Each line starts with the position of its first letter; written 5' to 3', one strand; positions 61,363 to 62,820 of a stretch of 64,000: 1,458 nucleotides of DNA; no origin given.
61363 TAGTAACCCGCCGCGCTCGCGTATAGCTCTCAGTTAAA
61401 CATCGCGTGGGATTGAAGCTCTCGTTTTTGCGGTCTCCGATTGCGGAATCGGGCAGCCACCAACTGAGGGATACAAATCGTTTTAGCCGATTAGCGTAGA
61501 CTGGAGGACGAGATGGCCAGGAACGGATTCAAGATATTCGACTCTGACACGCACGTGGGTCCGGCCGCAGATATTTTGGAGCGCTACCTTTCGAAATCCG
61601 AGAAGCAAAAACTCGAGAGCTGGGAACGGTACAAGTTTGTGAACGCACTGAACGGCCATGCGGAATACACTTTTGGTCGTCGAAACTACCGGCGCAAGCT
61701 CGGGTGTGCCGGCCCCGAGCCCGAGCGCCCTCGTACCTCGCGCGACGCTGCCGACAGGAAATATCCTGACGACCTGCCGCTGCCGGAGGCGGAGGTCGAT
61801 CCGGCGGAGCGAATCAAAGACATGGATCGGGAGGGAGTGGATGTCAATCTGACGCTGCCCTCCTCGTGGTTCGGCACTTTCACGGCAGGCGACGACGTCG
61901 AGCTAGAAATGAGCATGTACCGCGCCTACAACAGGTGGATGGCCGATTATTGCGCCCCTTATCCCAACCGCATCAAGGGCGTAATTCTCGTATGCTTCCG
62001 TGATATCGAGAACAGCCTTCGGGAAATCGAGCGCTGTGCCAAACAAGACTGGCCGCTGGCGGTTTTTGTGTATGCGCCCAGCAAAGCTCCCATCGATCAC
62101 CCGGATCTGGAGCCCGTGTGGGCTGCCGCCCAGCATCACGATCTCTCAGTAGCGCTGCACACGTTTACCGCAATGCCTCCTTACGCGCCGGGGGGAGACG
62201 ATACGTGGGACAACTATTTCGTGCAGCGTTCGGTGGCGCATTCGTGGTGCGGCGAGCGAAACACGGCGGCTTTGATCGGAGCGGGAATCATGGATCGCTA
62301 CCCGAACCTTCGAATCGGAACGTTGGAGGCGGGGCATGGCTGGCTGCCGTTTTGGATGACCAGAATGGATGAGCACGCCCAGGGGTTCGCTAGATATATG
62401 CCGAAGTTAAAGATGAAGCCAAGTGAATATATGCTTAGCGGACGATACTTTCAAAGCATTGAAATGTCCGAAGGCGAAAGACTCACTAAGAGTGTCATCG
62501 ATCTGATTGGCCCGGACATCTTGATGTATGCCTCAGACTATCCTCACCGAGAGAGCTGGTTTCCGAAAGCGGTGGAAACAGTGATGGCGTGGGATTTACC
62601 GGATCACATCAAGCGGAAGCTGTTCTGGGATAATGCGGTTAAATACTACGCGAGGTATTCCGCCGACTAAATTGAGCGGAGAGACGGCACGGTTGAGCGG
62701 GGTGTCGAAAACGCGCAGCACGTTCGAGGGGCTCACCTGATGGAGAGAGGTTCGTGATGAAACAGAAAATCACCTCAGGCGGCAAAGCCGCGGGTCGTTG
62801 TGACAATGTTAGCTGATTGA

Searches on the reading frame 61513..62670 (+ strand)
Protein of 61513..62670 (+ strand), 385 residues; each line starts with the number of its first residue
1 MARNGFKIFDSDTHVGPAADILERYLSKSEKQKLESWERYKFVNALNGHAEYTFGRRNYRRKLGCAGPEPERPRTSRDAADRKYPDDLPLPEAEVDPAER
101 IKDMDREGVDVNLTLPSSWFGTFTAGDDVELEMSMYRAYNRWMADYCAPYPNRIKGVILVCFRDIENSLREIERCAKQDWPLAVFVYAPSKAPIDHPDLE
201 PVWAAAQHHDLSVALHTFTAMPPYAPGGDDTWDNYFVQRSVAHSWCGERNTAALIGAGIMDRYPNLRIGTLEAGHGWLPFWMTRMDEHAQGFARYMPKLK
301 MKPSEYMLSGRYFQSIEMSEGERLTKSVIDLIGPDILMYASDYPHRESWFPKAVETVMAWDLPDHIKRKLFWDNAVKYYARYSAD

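Call 46: search_protein_families(library=pfam, proteins=[window:61513-62670:+], max_evalue=0.00001)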
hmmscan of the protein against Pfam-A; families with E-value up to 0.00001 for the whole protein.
window:61513-62670:+ (385 aa): 1 family
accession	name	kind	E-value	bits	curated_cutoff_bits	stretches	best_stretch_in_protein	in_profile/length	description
PF04909.20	Amidohydro_2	-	5.8e-28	98.9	26.4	1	94-379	18-287/289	Amidohydrolase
